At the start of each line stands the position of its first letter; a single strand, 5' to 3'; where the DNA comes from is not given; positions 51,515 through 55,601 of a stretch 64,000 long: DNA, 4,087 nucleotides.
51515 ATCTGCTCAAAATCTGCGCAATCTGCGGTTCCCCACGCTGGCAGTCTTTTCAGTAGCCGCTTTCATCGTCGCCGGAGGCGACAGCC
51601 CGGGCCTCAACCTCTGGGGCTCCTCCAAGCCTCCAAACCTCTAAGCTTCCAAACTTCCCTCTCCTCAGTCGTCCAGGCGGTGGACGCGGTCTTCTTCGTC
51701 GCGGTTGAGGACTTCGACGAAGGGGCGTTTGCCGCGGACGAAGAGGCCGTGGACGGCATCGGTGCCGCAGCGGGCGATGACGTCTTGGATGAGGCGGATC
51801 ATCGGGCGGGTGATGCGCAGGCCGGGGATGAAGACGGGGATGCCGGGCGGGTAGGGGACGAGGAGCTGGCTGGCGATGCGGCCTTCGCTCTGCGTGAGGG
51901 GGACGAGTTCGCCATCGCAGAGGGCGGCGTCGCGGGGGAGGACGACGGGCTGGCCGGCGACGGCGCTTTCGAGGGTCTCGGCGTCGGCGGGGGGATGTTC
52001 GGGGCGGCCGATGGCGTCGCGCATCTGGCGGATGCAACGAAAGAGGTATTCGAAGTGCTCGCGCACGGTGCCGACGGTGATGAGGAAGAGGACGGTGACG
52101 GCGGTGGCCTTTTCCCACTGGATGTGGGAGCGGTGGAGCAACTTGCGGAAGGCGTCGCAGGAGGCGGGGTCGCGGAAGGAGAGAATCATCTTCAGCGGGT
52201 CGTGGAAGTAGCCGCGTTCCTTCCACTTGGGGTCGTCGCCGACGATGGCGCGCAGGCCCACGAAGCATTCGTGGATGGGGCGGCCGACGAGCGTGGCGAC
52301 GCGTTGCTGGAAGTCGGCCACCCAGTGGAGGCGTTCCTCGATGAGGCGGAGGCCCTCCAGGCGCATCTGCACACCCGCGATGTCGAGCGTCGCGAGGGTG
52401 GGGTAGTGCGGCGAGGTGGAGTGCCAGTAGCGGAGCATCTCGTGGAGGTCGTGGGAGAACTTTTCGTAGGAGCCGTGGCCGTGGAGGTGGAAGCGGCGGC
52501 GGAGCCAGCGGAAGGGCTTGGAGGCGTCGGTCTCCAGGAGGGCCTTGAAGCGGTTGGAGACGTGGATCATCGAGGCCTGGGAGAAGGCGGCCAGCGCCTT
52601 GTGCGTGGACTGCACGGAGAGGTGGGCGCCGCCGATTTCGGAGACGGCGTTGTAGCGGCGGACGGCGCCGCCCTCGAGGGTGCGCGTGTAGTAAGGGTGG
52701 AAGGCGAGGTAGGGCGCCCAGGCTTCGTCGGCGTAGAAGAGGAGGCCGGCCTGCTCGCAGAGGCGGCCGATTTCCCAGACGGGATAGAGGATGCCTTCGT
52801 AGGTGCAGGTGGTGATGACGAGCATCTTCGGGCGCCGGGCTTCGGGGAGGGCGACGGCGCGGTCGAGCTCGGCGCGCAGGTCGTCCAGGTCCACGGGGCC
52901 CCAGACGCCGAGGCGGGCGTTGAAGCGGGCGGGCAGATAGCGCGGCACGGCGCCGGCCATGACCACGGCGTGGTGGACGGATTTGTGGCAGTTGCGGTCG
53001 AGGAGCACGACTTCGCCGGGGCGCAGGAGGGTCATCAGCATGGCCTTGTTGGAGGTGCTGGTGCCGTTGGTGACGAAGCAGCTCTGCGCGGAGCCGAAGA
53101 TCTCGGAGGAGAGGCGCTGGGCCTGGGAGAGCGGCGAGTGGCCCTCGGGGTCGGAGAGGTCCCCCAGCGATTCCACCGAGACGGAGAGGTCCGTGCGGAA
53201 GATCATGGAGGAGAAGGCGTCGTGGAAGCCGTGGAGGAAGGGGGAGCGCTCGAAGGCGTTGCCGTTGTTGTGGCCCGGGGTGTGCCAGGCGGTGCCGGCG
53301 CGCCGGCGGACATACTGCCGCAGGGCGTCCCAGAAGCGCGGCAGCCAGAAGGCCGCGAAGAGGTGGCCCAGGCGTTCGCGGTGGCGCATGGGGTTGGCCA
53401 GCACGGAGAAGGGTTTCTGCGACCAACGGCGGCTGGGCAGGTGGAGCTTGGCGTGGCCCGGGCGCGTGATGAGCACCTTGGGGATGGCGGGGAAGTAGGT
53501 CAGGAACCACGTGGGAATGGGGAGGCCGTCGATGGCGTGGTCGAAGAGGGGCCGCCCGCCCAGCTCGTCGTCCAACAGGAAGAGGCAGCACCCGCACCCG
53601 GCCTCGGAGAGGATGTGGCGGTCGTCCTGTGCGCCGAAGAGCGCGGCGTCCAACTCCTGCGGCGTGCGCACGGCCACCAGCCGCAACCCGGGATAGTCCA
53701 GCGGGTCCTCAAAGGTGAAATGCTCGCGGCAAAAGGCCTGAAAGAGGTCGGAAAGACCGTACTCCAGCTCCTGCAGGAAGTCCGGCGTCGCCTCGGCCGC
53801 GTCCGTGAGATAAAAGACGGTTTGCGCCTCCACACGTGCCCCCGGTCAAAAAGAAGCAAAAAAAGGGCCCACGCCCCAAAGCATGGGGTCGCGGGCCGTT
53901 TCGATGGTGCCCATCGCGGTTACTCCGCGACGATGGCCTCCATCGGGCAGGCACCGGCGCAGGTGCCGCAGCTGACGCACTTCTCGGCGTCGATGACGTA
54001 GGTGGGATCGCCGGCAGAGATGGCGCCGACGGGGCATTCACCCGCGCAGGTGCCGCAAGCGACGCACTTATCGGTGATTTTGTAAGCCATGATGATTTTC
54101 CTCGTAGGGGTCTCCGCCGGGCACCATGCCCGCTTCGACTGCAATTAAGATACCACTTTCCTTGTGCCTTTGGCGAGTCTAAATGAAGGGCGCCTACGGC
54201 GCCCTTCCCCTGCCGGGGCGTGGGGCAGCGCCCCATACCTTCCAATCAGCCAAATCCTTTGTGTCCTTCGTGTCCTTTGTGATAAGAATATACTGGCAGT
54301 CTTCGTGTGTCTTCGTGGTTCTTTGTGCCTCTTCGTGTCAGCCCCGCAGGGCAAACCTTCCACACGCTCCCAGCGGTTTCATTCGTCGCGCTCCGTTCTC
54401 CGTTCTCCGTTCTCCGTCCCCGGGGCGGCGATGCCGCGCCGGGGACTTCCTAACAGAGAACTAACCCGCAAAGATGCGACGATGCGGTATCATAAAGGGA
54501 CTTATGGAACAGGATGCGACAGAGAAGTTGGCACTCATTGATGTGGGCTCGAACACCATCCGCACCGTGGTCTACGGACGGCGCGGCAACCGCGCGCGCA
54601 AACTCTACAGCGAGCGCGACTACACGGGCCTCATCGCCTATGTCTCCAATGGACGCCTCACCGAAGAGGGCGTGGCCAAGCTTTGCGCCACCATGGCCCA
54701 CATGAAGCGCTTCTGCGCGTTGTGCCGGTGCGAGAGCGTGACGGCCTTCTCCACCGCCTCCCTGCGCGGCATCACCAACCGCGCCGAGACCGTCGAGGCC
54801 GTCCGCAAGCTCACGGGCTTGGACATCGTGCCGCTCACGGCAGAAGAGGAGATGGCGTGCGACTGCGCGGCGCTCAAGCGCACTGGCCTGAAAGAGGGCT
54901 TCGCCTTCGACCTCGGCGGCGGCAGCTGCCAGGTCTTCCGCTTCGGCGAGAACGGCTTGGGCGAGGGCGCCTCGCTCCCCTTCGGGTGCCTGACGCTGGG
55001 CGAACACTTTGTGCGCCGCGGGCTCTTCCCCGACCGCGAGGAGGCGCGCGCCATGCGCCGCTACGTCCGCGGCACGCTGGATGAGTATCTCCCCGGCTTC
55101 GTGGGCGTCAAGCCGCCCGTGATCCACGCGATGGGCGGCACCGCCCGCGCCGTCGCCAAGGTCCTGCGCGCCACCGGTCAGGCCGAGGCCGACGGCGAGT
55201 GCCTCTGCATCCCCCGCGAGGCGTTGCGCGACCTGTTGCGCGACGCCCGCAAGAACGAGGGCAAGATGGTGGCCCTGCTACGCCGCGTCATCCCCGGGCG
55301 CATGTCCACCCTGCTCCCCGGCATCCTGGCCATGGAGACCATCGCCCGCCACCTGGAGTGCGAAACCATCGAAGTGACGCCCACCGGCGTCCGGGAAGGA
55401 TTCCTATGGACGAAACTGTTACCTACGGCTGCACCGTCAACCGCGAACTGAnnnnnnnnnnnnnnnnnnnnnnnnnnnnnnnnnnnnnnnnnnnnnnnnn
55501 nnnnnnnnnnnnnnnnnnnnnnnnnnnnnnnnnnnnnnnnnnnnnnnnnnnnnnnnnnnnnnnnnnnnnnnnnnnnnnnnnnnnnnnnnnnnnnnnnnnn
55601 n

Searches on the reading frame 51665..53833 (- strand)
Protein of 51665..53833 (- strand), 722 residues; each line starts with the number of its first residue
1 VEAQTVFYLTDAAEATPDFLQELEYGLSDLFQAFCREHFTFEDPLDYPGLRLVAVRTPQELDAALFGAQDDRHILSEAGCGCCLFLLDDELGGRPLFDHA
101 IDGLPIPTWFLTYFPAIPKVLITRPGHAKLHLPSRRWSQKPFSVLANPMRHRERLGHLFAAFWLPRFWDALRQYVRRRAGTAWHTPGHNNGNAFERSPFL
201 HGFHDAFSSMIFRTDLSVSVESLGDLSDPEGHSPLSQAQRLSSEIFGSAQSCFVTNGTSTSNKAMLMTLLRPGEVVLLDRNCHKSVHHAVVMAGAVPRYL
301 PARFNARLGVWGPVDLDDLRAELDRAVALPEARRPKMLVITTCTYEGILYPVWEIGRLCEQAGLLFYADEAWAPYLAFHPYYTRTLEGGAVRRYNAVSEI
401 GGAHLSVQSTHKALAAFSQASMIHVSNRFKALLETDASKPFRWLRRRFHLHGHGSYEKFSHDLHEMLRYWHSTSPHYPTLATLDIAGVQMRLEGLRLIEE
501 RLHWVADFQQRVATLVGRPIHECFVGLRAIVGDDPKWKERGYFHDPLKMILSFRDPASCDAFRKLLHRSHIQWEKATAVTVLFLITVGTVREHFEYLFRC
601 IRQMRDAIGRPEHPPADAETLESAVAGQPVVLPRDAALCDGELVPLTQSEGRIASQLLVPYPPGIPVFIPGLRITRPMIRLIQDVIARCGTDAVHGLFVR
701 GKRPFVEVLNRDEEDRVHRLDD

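Call 8: search_protein_families(library=pfam, proteins=[window:51665-53833:-])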
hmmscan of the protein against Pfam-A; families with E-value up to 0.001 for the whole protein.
window:51665-53833:- (722 aa): 4 families
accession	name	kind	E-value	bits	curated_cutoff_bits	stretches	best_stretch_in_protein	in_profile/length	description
PF01276.26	OKR_DC_1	-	1.5e-77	261.5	27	1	166-591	2-415/417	Orn/Lys/Arg decarboxylase, major domain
PF03711.20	OKR_DC_1_C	-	7.1e-09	36.5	24.2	1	640-682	62-107/132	Orn/Lys/Arg decarboxylase, C-terminal domain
PF01212.27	Beta_elim_lyase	-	1.4e-06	28.3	27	1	239-369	38-168/288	Beta-eliminating lyase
PF00155.27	Aminotran_1_2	-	0.00034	20.3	19.7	1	251-375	68-191/361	Aminotransferase class I and II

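Call 35: find_encoding_contigs(protein=window:51665-53833:-, flank=10000, max_places=10)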
Protein window:51665-53833:- (722 aa): 22 contigs read that carry it; 3 places shown.
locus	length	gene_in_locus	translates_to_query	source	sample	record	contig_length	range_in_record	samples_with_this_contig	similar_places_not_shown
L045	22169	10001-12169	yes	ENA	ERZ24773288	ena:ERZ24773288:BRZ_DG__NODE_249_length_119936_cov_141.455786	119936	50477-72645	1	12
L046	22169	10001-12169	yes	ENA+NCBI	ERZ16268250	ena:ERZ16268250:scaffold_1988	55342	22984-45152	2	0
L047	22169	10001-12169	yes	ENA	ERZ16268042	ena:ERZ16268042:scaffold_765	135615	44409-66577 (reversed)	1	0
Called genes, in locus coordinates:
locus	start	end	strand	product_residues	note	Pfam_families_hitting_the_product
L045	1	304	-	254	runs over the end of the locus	PF13489:Methyltransf_23, PF02353:CMAS (weak), PF03848:TehB (weak), PF13847:Methyltransf_31, PF08241:Methyltransf_11, PF08242:Methyltransf_12, PF13649:Methyltransf_25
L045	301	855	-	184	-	PF28549:NDPSase_N (faint), PF00293:NUDIX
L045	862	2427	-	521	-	PF13432:TPR_16 (faint), PF13414:TPR_11 (faint), PF14559:TPR_19 (faint), PF13428:TPR_14 (weak)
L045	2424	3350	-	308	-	PF01545:Cation_efflux, PF16916:ZT_dimer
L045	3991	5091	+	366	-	PF13560:HTH_31, PF01381:HTH_3, PF06114:Peptidase_M78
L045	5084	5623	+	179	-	-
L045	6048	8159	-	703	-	PF13089:PP_kinase_N, PF02503:PP_kinase, PF17941:PP_kinase_C_1, PF13091:PLDc_2 (weak), PF13090:PP_kinase_C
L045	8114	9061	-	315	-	PF02541:Ppx-GppA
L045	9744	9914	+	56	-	PF00037:Fer4, PF13237:Fer4_10 (faint), PF13534:Fer4_17 (faint), PF12838:Fer4_7, PF13187:Fer4_9, PF12797:Fer4_2 (weak), PF00037:Fer4, PF12837:Fer4_6 (weak), +5 more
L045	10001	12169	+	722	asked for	PF01276:OKR_DC_1, PF01212:Beta_elim_lyase (weak), PF03711:OKR_DC_1_C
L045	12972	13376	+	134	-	PF13146:TRL (weak)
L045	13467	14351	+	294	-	-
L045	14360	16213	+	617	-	-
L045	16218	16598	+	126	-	PF00069:Pkinase, PF07714:PK_Tyr_Ser-Thr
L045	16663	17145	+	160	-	-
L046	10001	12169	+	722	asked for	PF01276:OKR_DC_1, PF01212:Beta_elim_lyase (weak), PF03711:OKR_DC_1_C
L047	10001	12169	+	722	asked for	PF01276:OKR_DC_1, PF01212:Beta_elim_lyase (weak), PF03711:OKR_DC_1_C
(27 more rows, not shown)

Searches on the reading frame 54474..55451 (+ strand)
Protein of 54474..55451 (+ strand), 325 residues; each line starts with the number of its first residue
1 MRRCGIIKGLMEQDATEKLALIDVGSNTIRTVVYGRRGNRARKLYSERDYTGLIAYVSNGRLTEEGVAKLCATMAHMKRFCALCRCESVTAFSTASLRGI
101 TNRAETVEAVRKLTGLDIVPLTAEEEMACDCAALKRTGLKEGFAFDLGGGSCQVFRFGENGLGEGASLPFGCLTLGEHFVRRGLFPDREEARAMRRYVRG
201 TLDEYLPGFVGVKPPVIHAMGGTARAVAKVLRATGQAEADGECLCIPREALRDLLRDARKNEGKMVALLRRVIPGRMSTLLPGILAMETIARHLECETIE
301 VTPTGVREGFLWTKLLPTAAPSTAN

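Call 8: search_protein_families(library=pfam, proteins=[window:54474-55451:+])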
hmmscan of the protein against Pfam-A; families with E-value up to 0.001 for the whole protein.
window:54474-55451:+ (325 aa): 1 family
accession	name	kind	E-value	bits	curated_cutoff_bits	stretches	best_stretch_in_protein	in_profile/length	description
PF02541.22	Ppx-GppA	-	5.9e-29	101.8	27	1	56-315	26-282/285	Ppx/GppA phosphatase family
